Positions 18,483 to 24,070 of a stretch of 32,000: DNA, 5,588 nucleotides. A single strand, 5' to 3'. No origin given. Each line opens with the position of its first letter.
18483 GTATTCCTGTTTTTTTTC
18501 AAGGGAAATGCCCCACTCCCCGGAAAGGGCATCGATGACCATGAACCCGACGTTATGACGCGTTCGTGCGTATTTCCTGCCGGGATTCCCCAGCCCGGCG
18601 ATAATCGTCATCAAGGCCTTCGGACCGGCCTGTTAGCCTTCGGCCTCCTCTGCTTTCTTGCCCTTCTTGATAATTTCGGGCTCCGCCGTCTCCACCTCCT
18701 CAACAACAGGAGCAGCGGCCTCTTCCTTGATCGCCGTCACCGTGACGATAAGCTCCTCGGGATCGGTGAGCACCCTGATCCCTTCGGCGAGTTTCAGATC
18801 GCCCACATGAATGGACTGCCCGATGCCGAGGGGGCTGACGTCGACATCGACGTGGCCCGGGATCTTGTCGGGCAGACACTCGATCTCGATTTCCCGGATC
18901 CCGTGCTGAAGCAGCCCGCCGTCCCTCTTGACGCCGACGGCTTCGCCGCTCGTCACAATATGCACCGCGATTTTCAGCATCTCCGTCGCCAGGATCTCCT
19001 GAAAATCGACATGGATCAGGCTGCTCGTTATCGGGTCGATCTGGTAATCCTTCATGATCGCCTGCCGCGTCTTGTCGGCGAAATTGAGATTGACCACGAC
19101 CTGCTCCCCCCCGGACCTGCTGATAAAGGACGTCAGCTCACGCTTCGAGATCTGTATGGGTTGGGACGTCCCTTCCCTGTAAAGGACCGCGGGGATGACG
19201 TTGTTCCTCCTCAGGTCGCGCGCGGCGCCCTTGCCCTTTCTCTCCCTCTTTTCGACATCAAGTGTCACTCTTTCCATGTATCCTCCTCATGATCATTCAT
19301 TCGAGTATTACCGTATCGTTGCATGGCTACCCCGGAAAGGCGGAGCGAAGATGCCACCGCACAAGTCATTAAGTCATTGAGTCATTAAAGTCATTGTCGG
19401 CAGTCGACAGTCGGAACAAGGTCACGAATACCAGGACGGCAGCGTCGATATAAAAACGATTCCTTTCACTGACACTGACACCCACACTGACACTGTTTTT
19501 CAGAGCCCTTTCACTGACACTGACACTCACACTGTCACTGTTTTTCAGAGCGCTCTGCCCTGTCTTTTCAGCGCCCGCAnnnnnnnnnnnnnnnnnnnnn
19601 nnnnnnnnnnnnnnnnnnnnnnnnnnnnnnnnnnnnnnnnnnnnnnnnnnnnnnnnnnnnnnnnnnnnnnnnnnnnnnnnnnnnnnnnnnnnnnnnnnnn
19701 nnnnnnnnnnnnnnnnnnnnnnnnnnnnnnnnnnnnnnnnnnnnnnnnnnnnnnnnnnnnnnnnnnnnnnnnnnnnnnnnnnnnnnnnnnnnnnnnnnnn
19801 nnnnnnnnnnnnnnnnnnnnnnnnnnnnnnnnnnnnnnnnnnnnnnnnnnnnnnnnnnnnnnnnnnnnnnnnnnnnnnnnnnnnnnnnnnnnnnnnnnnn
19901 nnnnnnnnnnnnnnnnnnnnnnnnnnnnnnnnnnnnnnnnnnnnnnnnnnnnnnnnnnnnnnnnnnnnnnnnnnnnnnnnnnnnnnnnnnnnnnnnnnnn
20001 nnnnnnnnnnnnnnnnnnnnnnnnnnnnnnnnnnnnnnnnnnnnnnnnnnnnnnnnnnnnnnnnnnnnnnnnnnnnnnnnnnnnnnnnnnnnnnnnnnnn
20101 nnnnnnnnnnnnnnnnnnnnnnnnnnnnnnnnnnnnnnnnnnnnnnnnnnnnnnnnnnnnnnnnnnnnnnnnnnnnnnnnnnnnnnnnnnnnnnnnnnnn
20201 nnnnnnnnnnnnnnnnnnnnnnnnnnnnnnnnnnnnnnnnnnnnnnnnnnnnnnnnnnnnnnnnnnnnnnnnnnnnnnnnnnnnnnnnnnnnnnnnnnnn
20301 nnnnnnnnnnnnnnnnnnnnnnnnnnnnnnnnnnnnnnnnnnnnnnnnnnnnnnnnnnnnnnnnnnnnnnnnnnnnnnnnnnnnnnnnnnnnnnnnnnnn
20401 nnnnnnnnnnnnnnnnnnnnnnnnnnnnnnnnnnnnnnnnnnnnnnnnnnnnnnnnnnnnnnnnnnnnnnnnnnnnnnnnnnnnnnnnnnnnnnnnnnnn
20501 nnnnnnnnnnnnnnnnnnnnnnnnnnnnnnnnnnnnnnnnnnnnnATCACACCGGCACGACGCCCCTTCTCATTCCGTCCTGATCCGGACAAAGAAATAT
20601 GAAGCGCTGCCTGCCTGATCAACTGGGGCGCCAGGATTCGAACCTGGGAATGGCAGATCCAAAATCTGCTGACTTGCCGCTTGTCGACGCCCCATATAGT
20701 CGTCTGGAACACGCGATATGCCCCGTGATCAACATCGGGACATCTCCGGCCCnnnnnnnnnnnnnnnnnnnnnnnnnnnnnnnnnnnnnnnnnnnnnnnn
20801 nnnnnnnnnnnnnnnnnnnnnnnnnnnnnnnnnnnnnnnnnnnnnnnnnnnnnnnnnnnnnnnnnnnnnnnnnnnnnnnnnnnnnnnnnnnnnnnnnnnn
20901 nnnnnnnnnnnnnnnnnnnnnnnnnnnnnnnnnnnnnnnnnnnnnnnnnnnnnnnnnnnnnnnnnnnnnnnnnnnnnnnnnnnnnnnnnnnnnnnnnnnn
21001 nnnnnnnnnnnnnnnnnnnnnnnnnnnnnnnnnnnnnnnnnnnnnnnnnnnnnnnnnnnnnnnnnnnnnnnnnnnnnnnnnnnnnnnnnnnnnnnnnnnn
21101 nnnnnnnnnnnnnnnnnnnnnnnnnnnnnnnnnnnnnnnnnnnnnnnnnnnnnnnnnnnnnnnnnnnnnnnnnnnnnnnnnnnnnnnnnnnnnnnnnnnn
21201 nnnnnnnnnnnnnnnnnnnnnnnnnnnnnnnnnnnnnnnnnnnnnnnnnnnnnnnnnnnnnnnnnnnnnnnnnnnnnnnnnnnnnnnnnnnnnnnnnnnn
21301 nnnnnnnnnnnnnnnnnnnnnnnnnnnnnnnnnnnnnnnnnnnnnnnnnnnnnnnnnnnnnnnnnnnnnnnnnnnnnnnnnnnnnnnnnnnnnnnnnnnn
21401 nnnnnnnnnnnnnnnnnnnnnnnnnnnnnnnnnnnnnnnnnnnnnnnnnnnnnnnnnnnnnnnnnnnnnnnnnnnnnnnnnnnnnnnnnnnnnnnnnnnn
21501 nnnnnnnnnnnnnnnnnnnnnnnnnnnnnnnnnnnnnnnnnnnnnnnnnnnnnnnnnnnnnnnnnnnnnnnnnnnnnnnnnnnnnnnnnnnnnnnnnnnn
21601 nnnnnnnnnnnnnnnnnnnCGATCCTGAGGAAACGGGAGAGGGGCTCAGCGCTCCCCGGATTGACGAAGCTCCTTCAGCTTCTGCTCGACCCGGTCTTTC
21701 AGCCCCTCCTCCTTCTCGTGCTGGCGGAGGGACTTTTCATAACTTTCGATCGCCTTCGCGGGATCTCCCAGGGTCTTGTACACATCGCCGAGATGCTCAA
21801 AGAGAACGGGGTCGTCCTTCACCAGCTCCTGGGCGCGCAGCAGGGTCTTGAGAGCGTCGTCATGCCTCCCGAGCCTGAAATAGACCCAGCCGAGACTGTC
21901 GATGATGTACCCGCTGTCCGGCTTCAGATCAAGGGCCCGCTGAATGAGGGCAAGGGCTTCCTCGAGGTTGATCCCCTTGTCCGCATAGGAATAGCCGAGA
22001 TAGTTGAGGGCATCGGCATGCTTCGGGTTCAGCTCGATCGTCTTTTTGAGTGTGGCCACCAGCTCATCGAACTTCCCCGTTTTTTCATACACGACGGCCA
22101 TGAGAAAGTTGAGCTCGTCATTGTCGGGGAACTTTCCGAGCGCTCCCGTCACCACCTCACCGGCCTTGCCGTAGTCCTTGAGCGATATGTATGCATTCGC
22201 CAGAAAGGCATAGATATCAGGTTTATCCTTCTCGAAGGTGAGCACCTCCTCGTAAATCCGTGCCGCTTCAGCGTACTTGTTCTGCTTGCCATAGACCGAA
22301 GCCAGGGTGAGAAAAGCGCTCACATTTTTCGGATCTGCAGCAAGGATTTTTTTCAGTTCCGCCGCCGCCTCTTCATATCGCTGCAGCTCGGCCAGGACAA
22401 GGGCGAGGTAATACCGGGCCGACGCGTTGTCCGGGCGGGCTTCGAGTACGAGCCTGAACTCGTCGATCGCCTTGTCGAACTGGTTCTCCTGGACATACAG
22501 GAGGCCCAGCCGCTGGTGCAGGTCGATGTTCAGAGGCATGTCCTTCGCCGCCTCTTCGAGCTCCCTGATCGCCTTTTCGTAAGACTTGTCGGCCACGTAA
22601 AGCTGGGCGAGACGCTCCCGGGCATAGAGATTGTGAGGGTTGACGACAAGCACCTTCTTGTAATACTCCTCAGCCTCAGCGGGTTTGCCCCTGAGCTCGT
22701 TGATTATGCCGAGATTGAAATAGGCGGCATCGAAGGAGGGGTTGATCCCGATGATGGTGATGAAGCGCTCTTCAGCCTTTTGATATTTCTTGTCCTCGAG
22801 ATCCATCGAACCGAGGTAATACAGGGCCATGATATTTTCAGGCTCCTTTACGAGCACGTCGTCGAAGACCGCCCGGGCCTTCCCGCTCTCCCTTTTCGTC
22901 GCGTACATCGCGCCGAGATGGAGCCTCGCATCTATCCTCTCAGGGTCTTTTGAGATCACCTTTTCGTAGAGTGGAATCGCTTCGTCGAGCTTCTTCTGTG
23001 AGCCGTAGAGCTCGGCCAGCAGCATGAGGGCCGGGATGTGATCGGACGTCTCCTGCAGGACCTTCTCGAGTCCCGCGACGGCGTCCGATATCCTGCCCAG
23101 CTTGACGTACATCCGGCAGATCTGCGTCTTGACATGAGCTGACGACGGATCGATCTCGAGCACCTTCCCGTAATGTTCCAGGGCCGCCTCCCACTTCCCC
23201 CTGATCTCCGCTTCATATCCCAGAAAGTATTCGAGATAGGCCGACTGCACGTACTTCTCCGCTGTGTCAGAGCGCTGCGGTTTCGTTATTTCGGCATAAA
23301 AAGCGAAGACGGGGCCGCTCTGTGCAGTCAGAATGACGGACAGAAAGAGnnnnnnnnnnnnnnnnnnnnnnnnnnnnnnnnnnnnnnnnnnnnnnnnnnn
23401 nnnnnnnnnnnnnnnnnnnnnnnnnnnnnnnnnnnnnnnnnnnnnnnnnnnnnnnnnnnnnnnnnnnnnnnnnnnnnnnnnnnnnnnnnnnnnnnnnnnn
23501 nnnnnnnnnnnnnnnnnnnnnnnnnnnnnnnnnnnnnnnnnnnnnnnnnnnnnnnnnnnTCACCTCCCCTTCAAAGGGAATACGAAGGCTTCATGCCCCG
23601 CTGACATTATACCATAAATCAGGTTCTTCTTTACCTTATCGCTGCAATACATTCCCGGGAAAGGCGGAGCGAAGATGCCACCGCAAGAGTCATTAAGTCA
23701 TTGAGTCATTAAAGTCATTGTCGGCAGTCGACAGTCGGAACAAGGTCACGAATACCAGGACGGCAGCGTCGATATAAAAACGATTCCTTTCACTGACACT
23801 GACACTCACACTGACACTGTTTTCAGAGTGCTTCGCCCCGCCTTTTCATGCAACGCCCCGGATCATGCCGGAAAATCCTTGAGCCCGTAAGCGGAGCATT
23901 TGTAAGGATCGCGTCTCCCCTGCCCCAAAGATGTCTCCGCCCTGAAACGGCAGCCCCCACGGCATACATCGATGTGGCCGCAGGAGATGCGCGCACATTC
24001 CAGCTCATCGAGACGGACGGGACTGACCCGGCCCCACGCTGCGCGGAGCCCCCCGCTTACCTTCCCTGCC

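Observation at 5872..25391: Very dense family of ~215-355 bp MITE-like intergenic elements with unusual modular interior (6 copies plus a fragment in 32 kb)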

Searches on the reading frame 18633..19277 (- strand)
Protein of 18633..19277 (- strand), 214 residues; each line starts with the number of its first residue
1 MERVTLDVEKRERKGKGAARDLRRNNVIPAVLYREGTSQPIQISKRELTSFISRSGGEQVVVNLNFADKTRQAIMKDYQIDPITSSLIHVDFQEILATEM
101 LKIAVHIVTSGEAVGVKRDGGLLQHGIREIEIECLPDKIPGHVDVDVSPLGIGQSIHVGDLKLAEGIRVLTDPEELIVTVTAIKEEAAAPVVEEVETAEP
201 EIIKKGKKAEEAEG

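Call 48: search_protein_families(library=ncbifam, proteins=[window:18633-19277:-], max_evalue=0.01)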
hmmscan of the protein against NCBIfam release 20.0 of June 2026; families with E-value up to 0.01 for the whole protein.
window:18633-19277:- (214 aa): 17 families
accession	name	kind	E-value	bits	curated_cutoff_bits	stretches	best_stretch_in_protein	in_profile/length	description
NF004139.0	PRK05618.4-2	equivalog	8.8e-55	185.3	195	1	4-196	3-200/202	50S ribosomal protein L25/general stress protein Ctc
NF004133.0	PRK05618.2-4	equivalog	3.6e-48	163.9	197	1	4-210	3-208/210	50S ribosomal protein L25/general stress protein Ctc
TIGR00731.1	bL25_bact_ctc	equivalog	5.7e-47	159.7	73.1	1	6-181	1-175/176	50S ribosomal protein L25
NF004128.0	PRK05618.1-2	equivalog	4.7e-46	157.1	174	1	2-197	3-201/210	50S ribosomal protein L25/general stress protein Ctc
NF004137.0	PRK05618.3-3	equivalog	2.1e-45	155.2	270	1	1-205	1-203/241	50S ribosomal protein L25/general stress protein Ctc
NF004136.0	PRK05618.3-2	equivalog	1.1e-44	152.4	212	1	1-198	1-198/202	50S ribosomal protein L25/general stress protein Ctc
NF004130.0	PRK05618.1-5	equivalog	4.1e-42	144.1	199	1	2-193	2-199/212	50S ribosomal protein L25/general stress protein Ctc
NF004129.0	PRK05618.1-4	equivalog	1.5e-39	135.5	164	1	8-181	4-175/178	50S ribosomal protein L25/general stress protein Ctc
NF004141.0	PRK05618.4-4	equivalog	7.1e-37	126.8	309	1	1-199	1-198/201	50S ribosomal protein L25/general stress protein Ctc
NF004131.0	PRK05618.2-1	equivalog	4.3e-36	124.4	189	1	2-200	4-198/207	50S ribosomal protein L25/general stress protein Ctc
NF004135.0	PRK05618.3-1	equivalog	3e-34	118.3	222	1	4-184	5-188/190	50S ribosomal protein L25/general stress protein Ctc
NF004132.0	PRK05618.2-2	equivalog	1.6e-33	116.1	225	1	1-183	1-180/193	50S ribosomal protein L25/general stress protein Ctc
NF004134.0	PRK05618.2-5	equivalog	1.9e-30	106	316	1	13-211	12-213/217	50S ribosomal protein L25/general stress protein Ctc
NF004138.0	PRK05618.4-1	equivalog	8.5e-28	97.5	360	1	2-195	5-197/203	50S ribosomal protein L25/general stress protein Ctc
NF004140.0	PRK05618.4-3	equivalog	9.2e-27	93.8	270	1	1-188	1-187/197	50S ribosomal protein L25/general stress protein Ctc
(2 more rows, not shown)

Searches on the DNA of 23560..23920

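Call 45: search_rna_families(source=window, start=23560, end=23920, threshold=evalue, max_evalue=10)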
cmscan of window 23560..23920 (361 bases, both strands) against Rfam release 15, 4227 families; matches with E-value up to 10: 1.
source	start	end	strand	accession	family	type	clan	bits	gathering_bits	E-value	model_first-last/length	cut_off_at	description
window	23744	23798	+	RF01146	sR15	Gene; snRNA; snoRNA; CD-box;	-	14.1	40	5.6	1-65/65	no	Small nucleolar RNA sR15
